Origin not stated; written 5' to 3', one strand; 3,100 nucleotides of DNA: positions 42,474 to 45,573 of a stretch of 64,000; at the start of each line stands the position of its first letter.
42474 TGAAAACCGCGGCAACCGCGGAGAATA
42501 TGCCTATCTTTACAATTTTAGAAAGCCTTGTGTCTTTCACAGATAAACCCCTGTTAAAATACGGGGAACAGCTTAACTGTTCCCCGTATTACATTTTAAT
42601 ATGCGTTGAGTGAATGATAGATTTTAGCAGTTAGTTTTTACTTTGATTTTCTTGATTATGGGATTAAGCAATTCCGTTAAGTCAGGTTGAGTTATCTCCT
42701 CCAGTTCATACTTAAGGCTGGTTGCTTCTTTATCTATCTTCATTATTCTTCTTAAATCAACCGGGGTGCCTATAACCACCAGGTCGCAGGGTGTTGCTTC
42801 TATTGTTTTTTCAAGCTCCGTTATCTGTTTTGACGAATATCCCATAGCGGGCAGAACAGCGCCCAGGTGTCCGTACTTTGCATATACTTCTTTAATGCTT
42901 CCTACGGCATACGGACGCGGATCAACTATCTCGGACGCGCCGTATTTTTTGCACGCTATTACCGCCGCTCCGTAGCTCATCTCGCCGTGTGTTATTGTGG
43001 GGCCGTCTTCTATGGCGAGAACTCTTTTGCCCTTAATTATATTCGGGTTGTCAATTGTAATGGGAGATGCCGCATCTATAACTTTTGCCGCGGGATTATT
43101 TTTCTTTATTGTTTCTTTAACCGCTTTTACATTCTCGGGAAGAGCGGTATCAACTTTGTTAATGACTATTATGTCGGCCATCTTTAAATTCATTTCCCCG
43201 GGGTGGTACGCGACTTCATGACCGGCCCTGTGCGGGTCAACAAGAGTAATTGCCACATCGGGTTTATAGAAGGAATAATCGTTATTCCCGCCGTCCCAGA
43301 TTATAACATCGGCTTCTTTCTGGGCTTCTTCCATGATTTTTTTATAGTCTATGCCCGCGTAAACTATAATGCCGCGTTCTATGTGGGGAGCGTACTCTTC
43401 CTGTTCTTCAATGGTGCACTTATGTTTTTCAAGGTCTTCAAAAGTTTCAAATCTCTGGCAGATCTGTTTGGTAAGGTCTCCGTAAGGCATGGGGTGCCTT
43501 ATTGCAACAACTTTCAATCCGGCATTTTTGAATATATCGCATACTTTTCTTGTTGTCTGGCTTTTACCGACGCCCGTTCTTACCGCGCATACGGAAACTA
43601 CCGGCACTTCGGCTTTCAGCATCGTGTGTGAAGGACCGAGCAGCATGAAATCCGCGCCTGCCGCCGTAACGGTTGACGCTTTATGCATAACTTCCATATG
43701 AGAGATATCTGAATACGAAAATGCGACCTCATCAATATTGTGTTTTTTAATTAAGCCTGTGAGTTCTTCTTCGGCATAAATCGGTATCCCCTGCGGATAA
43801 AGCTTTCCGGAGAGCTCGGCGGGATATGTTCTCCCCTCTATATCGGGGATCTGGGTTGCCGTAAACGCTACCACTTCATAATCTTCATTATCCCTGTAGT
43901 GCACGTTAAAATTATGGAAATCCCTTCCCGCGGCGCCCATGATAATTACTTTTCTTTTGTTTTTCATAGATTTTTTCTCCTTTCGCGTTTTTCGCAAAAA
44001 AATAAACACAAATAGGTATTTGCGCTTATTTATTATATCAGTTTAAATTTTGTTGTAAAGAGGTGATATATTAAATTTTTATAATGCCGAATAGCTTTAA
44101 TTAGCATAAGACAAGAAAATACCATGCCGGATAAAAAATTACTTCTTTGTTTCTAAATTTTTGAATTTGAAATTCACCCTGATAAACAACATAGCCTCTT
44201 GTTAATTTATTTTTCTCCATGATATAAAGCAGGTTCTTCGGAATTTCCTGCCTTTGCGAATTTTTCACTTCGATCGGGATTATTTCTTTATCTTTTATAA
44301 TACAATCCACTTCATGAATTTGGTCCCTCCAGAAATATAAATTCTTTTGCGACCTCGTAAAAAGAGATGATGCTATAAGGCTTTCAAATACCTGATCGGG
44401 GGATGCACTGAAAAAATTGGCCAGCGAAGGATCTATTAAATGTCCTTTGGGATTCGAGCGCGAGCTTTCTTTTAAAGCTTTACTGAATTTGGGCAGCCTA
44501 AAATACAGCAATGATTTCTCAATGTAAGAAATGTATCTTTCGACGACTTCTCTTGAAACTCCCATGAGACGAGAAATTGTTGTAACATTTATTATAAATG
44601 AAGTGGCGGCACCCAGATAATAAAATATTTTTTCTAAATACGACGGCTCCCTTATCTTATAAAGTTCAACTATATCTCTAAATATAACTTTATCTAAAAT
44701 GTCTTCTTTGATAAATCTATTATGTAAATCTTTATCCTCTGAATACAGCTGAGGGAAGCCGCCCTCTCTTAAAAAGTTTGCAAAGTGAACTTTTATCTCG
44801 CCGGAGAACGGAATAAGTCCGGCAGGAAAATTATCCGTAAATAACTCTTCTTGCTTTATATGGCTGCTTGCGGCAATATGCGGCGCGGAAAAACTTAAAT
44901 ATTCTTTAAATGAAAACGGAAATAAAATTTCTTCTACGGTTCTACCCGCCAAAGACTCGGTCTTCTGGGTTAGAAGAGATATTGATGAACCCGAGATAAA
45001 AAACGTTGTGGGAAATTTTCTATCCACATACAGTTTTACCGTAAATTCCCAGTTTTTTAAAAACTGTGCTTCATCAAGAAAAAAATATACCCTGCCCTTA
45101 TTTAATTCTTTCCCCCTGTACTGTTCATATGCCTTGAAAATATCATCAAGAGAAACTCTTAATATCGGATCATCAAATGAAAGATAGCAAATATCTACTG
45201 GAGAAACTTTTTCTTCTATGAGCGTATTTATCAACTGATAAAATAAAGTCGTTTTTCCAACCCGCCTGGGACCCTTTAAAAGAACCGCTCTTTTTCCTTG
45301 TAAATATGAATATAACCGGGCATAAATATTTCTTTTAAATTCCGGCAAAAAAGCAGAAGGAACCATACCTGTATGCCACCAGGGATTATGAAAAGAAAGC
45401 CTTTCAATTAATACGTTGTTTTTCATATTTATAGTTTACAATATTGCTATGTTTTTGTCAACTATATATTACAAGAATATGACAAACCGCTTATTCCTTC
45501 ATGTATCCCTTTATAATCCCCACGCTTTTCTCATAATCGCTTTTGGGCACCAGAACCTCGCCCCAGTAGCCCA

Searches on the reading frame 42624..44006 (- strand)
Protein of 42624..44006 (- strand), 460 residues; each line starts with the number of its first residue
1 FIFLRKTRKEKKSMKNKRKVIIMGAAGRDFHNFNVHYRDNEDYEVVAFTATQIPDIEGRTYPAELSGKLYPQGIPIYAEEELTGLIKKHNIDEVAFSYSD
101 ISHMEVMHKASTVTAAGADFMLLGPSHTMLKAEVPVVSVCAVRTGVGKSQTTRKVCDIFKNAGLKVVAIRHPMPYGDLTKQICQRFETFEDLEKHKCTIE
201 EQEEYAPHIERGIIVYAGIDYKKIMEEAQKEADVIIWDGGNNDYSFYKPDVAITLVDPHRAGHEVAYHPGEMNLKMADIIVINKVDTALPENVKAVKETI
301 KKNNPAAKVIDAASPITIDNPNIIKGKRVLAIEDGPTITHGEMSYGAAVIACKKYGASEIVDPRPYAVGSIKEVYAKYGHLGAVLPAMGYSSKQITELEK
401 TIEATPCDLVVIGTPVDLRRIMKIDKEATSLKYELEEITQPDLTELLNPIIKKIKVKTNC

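Call 81: search_protein_families(library=pfam, proteins=[window:42624-44006:-], max_evalue=0.00001)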
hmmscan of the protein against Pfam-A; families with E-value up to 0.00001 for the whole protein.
window:42624-44006:- (460 aa): 1 family
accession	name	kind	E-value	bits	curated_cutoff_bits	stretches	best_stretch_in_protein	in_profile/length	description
PF02492.25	cobW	-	9.4e-06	25.8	20.7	0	246-310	112-179/180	CobW/HypB/UreG, nucleotide-binding domain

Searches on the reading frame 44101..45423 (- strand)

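Call 44: search_protein_families(library=pfam, proteins=[window:44101-45423:-], max_evalue=0.1)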
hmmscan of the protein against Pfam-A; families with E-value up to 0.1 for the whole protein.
window:44101-45423:- (440 aa): 7 families
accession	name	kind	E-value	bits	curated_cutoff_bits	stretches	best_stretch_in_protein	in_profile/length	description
PF13173.12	AAA_14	-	5e-30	104.6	27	1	44-176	2-129/129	AAA domain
PF13635.12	DUF4143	-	4.3e-25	88.7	28.1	1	249-388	2-159/160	Domain of unknown function (DUF4143)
PF20720.3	nSTAND3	-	3.9e-05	23.8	27.2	1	32-78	5-51/155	Novel STAND NTPase 3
PF08279.18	HTH_11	-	0.0037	17.5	25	1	264-305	3-43/55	HTH domain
PF01637.24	ATPase_2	-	0.017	15.4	33.2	0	46-72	22-48/225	ATPase domain predominantly from Archaea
PF13401.12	AAA_22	-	0.018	15.8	27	0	43-86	4-42/130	AAA domain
PF25199.1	nSTAND_NTPase5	-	0.049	13.9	34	1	42-125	39-112/145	Novel STAND NTPase 5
